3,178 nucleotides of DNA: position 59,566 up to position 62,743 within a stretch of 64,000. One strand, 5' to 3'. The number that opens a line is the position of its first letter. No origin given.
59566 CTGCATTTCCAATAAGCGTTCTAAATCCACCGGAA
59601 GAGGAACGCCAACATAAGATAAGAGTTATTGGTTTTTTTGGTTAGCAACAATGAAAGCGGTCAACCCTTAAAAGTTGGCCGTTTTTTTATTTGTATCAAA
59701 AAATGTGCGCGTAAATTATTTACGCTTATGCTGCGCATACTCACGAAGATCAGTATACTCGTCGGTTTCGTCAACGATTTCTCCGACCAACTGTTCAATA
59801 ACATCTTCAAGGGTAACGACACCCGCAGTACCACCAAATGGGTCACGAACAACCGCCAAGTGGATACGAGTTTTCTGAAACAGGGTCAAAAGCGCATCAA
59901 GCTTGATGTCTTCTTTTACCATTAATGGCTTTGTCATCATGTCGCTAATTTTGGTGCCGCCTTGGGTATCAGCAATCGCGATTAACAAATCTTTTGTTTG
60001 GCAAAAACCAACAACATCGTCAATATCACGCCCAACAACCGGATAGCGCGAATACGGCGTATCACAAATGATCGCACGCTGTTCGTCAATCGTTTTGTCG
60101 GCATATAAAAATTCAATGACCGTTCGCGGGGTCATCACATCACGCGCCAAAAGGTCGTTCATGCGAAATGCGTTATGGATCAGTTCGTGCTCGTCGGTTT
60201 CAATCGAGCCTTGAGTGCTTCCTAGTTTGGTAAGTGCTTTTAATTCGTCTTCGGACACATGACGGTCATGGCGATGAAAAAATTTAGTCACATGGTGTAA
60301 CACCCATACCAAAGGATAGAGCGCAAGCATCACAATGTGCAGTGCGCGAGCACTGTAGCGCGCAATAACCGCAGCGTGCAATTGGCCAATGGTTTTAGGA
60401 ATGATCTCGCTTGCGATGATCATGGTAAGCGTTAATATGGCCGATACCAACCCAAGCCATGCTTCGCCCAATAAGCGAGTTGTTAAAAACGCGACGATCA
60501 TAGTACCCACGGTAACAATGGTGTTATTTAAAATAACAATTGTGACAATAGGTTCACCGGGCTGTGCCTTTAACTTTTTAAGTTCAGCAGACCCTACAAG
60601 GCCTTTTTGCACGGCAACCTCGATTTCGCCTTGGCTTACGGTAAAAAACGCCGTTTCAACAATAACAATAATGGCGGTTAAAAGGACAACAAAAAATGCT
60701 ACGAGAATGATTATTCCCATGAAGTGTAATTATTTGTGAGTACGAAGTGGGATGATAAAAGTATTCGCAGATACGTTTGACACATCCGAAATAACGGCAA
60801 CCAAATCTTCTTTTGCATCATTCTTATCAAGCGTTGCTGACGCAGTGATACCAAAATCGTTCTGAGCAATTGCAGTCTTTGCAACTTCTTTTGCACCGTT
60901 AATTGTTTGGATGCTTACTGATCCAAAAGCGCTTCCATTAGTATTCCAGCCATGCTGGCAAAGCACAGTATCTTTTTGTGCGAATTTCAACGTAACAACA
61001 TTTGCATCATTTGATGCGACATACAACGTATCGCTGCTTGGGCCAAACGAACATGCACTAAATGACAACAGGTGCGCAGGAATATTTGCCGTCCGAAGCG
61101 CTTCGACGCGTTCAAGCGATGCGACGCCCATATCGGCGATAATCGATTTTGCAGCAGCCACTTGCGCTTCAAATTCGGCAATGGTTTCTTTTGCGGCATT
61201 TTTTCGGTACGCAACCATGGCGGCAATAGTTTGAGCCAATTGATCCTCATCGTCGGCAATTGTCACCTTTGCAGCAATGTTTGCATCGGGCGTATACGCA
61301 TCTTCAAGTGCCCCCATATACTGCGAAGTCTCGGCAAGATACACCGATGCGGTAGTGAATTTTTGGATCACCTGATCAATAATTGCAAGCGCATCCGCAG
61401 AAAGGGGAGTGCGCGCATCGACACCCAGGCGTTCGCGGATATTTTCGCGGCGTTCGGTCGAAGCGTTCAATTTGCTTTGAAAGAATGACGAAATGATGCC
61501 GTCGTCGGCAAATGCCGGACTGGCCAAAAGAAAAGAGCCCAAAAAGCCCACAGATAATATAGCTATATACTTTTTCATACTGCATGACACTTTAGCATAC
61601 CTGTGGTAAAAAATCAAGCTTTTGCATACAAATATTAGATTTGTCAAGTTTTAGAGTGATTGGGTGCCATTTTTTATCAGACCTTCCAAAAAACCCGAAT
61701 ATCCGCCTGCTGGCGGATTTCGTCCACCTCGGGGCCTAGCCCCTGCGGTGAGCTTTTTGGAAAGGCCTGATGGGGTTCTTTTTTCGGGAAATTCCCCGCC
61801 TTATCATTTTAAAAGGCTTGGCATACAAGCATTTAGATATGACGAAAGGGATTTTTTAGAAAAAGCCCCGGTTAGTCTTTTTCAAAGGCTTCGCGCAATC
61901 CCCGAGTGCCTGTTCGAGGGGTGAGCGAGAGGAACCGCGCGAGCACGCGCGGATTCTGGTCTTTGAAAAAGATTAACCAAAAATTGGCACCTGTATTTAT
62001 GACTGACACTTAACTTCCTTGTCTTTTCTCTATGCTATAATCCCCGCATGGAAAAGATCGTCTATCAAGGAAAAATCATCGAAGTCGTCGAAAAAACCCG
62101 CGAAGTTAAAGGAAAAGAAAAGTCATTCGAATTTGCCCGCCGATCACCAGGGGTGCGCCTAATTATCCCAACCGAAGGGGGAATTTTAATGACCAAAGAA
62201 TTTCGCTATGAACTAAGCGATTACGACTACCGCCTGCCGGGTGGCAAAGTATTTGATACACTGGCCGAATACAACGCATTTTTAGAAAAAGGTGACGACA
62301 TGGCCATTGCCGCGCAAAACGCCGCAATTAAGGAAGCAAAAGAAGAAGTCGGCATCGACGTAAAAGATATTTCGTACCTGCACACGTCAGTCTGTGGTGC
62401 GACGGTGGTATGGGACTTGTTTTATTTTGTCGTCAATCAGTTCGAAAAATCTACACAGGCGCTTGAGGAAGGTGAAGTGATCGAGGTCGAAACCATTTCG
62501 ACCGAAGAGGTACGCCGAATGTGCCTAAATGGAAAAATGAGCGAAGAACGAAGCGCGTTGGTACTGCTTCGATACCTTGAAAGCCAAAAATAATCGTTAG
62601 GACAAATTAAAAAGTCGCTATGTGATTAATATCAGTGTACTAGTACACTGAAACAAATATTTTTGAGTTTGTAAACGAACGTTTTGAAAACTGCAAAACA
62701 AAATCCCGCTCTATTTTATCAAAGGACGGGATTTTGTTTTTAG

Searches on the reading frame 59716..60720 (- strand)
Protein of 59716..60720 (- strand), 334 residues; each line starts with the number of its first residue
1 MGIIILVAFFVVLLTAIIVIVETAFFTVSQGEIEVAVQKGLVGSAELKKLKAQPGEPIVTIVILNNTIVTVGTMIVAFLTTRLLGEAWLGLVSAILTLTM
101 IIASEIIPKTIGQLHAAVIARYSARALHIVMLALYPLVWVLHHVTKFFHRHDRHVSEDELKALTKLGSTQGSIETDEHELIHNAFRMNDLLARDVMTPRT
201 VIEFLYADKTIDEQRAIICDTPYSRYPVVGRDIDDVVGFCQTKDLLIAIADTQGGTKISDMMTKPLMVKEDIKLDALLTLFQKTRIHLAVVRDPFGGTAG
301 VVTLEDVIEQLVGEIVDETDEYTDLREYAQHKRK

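Call 25: search_protein_families(library=pfam, proteins=[window:59716-60720:-], max_evalue=0.001)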
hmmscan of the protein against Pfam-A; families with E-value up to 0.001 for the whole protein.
window:59716-60720:- (334 aa): 2 families
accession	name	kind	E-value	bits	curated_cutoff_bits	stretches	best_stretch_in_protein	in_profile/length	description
PF01595.25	CNNM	-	4.6e-31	108.3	28.4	1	6-177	1-181/181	Cyclin M transmembrane N-terminal domain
PF00571.33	CBS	-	3.9e-12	46.8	24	1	258-312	1-56/57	CBS domain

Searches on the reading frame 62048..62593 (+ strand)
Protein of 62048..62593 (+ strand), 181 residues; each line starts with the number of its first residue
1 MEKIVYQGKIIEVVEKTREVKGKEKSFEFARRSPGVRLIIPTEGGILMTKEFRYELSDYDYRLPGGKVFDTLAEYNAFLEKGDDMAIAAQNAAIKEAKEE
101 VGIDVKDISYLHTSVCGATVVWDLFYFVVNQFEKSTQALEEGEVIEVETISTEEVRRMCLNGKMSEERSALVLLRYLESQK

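Call 106: search_protein_families(library=pfam, proteins=[window:62048-62593:+], max_evalue=0.001)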
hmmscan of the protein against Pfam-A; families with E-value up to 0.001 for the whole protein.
window:62048-62593:+ (181 aa): 1 family
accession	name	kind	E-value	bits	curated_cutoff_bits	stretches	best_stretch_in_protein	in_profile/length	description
PF00293.34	NUDIX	-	3e-08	34.2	21.1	1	36-158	6-119/134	NUDIX domain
